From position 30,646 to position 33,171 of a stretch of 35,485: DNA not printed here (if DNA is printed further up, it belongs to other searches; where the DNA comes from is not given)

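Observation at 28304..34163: Four-gene extracytoplasmic glutamine/glutamate operon: DUF1028, DAACS symporter::SBP fusion, secreted glutaminase, porin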

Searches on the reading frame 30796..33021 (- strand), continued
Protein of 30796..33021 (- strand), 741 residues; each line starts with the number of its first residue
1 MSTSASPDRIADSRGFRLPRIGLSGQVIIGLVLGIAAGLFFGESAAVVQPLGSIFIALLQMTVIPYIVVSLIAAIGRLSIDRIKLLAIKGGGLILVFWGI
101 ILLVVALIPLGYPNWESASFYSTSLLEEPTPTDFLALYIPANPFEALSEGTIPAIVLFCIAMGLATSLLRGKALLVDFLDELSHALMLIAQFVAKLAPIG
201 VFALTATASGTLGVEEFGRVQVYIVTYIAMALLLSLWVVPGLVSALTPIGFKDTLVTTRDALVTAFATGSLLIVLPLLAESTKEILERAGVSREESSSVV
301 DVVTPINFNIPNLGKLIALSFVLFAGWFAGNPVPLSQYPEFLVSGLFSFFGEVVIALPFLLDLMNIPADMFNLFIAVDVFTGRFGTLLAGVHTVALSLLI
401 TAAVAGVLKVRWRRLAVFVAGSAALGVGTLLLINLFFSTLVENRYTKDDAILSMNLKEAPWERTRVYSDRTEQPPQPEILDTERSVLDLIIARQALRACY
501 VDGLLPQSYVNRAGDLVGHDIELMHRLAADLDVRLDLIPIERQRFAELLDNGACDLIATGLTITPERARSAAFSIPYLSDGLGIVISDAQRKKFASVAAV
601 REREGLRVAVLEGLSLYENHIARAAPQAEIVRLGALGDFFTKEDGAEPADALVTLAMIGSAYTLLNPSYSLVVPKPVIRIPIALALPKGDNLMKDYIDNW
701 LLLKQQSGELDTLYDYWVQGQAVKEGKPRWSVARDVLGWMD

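Call 12: find_encoding_contigs(protein=P0048, flank=7000, max_places=1)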
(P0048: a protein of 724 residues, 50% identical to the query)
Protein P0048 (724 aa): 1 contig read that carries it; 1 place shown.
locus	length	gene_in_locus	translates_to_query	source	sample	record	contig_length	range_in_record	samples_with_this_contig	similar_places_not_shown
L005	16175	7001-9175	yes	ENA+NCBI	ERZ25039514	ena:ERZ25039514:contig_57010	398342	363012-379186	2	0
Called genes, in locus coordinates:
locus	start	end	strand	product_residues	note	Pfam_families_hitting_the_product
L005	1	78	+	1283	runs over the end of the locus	PF12447:DUF3683, PF01565:FAD_binding_4, PF02913:FAD-oxidase_C, PF13183:Fer4_8, PF02754:CCG (faint), PF11880:DUF3400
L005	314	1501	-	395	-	-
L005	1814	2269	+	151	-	-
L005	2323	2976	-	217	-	-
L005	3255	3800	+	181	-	PF14436:EndoU_bacteria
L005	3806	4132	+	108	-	-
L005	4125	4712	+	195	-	-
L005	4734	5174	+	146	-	-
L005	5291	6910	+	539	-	PF20142:Scaffold, PF01471:PG_binding_1, PF03734:YkuD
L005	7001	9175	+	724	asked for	PF00375:SDF, PF00497:SBP_bac_3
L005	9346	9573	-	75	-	-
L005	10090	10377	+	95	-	PF00230:MIP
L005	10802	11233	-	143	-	-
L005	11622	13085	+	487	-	PF05170:AsmA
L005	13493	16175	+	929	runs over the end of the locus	-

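Call 13: find_encoding_contigs(protein=P0065, flank=7000, max_places=1)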
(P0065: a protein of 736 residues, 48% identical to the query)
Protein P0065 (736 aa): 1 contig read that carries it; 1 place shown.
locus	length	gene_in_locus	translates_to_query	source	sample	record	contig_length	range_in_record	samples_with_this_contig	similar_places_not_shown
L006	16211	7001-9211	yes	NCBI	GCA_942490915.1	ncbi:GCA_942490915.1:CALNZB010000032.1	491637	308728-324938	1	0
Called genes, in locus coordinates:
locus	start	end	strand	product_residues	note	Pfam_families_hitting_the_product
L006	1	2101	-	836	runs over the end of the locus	PF05226:CHASE2, PF00990:GGDEF, PF00563:EAL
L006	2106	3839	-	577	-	PF01476:LysM (weak), PF04773:FecR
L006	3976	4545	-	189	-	PF13683:rve_3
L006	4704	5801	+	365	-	PF04960:Glutaminase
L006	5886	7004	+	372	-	PF06267:DUF1028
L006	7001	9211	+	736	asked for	PF00375:SDF, PF00497:SBP_bac_3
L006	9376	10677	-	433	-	PF03349:Toluene_X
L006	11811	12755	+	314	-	PF03916:NrfD, PF14589:NrfD_2 (weak)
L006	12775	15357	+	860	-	PF04879:Molybdop_Fe4S4, PF00384:Molybdopterin, PF01568:Molydop_binding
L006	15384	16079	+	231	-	PF13247:Fer4_11, PF13187:Fer4_9 (weak), PF00037:Fer4, PF12797:Fer4_2 (weak), PF12837:Fer4_6 (weak), PF12838:Fer4_7 (weak), PF13187:Fer4_9 (weak), PF13247:Fer4_11, +2 more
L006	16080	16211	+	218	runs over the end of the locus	PF02613:Nitrate_red_del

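Call 14: find_encoding_contigs(protein=P0006, flank=7000, max_places=1)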
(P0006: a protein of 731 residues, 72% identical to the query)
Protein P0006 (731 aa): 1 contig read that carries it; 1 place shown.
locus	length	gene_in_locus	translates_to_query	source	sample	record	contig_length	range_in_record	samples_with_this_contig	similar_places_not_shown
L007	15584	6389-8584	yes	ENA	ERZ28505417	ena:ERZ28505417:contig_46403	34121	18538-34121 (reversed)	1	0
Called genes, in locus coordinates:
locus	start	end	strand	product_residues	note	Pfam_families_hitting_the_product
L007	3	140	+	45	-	?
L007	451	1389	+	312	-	PF03781:FGE-sulfatase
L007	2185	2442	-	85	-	PF03781:FGE-sulfatase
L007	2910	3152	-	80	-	-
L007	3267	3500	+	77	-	-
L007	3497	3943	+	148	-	PF01850:PIN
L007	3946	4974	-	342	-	-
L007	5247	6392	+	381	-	PF06267:DUF1028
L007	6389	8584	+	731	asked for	PF00375:SDF, PF00497:SBP_bac_3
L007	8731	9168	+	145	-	PF13511:DUF4124, PF00462:Glutaredoxin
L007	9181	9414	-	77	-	-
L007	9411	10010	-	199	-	PF00892:EamA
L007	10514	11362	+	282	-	PF00793:DAHP_synth_1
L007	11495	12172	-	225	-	PF03567:Sulfotransfer_2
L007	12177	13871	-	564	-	PF00361:Proton_antipo_M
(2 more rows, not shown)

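Call 16: find_related_loci(query=A1, collection=genome_contigs, flank=8000)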
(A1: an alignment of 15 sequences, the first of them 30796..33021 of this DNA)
Query A1 (741 aa) in genome_contigs; peptide patterns used: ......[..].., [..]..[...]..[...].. (x = any residue, [..] = any of these).
599 stretches matched a pattern (row limit reached: there are more); 579 encode a relative of the query (tblastn E <= 1e-3); the best 80 are kept; 80 distinct loci.
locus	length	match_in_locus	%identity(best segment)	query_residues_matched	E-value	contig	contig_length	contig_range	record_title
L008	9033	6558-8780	87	1-741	0e+0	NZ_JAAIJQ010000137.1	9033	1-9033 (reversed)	Thiorhodococcus minor strain DSM 11518 NODE_137_length_9033_cov_23.4672, whole genome shotgun sequence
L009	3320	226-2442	72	4-741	0e+0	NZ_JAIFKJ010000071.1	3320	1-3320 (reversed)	MAG: Thiohalocapsa sp. isolate HLSAbin6 NODE_3479_length_3320_cov_5.270750, whole genome shotgun sequence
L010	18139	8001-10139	72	24-741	0e+0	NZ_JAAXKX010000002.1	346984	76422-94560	Marichromatium bheemlicum strain DSM 18632 assembly_contig_2, whole genome shotgun sequence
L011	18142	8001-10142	50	23-741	0e+0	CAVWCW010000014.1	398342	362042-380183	MAG: uncultured Gammaproteobacteria bacterium isolate MFD03804.bin.1.42 genome assembly, contig: contig_57010, whole gen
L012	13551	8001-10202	48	2-741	0e+0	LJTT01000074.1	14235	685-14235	MAG: Betaproteobacteria bacterium SG8_41 WOR_8-12_6545, whole genome shotgun sequence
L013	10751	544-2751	48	1-741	0e+0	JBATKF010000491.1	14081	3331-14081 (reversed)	MAG: Sedimenticolaceae bacterium isolate MFD10235_ilm_asm_bin25 k127_164433, whole genome shotgun sequence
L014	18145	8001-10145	49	17-739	0e+0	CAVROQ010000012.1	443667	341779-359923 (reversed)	MAG: uncultured Gammaproteobacteria bacterium isolate MFD03804.bin.1.8 genome assembly, contig: contig_21920, whole geno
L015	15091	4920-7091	48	1-739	0e+0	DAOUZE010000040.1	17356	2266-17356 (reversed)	MAG TPA_asm: Filomicrobium sp. isolate CSMAG_945 CSMAG_945_k141_3961263_length_17356_cov_11.9859, whole genome shotgun s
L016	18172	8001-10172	48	1-739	0e+0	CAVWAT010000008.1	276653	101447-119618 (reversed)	MAG: uncultured Alphaproteobacteria bacterium isolate MFD03804.bin.1.101 genome assembly, contig: contig_28075, whole ge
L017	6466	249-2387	49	23-741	0e+0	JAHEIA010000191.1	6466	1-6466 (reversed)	MAG: Chromatiales bacterium isolate Ww483 NODE_40425_length_6466_cov_2.809141, whole genome shotgun sequence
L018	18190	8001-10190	48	2-741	0e+0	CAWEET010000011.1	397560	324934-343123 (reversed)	MAG: uncultured Gammaproteobacteria bacterium isolate MFD03804.bin.2.106 genome assembly, contig: contig_37810, whole ge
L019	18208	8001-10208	48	1-741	0e+0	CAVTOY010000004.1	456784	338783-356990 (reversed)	MAG: uncultured Gammaproteobacteria bacterium isolate MFD03804.bin.2.2 genome assembly, contig: contig_26239, whole geno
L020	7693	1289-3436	48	20-741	0e+0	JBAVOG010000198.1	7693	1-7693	MAG: Burkholderiales bacterium isolate MFD02366_ilm_asm_bin19 k127_99214, whole genome shotgun sequence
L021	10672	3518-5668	49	17-741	0e+0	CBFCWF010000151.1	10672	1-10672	MAG TPA_asm: uncultured Chromatiaceae bacterium isolate SRR22297272_concoct_116 genome assembly, contig: ERZ25654850.209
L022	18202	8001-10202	48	2-741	0e+0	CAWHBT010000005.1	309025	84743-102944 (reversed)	MAG: uncultured beta proteobacterium isolate MFD00962.bin.2.166 genome assembly, contig: contig_13828, whole genome shot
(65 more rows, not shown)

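Call 21: search_solved_structures(query=window:30796-33021:-, max_evalue=0.001, show_alignments=3)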
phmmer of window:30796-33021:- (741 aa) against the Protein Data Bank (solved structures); distinct sequences matched with E-value up to 0.001: 75 (the best 60 are shown).
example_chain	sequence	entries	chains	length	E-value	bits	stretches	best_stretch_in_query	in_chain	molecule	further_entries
5t0w_A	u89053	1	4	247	7.1e-26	94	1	485-718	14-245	AncCDT-1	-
5tuj_C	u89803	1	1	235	8.6e-26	93.7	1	485-718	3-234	Ancestral protein CDT-Anc1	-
9bgz_A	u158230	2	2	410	5.3e-24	87.8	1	24-347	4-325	Aspartate transporter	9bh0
9bgy_A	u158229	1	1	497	6.2e-24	87.5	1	24-350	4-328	Aspartate transporter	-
6wup_A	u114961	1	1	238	1.5e-20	76.3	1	485-718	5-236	Ancestral cyclohexadienyl dehydratase, AncCDT-5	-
5jos_A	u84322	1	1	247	2.5e-19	72.3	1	485-718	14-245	Cyclohexadienyl dehydratase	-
4zv1_A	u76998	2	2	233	3.1e-17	65.4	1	506-718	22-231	AncQR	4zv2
3kbr_A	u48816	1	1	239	7.1e-17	64.2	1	483-719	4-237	Cyclohexadienyl dehydratase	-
5hpq_A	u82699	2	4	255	7.8e-17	64.1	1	483-719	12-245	Cyclohexadienyl dehydratase | Arogenate dehydratase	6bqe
6v8g_A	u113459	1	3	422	4.5e-15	58.3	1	26-286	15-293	Glutamate transporter homolog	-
9e2b_A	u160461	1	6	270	9.6e-15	57.2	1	482-719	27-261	ABC-type transporter, periplasmic subunit family 3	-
6xwn_A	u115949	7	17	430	1e-14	57.1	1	27-351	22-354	Proton/glutamate symporter, SDF family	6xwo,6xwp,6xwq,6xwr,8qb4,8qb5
4ky0_A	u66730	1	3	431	1e-14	57.1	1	27-351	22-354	Proton/glutamate symporter, SDF family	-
6wzb_A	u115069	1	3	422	1.1e-14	57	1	26-293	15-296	Glutamate transporter homolog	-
7ngh_A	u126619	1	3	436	1.1e-14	57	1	27-351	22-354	Proton/glutamate symporter, SDF family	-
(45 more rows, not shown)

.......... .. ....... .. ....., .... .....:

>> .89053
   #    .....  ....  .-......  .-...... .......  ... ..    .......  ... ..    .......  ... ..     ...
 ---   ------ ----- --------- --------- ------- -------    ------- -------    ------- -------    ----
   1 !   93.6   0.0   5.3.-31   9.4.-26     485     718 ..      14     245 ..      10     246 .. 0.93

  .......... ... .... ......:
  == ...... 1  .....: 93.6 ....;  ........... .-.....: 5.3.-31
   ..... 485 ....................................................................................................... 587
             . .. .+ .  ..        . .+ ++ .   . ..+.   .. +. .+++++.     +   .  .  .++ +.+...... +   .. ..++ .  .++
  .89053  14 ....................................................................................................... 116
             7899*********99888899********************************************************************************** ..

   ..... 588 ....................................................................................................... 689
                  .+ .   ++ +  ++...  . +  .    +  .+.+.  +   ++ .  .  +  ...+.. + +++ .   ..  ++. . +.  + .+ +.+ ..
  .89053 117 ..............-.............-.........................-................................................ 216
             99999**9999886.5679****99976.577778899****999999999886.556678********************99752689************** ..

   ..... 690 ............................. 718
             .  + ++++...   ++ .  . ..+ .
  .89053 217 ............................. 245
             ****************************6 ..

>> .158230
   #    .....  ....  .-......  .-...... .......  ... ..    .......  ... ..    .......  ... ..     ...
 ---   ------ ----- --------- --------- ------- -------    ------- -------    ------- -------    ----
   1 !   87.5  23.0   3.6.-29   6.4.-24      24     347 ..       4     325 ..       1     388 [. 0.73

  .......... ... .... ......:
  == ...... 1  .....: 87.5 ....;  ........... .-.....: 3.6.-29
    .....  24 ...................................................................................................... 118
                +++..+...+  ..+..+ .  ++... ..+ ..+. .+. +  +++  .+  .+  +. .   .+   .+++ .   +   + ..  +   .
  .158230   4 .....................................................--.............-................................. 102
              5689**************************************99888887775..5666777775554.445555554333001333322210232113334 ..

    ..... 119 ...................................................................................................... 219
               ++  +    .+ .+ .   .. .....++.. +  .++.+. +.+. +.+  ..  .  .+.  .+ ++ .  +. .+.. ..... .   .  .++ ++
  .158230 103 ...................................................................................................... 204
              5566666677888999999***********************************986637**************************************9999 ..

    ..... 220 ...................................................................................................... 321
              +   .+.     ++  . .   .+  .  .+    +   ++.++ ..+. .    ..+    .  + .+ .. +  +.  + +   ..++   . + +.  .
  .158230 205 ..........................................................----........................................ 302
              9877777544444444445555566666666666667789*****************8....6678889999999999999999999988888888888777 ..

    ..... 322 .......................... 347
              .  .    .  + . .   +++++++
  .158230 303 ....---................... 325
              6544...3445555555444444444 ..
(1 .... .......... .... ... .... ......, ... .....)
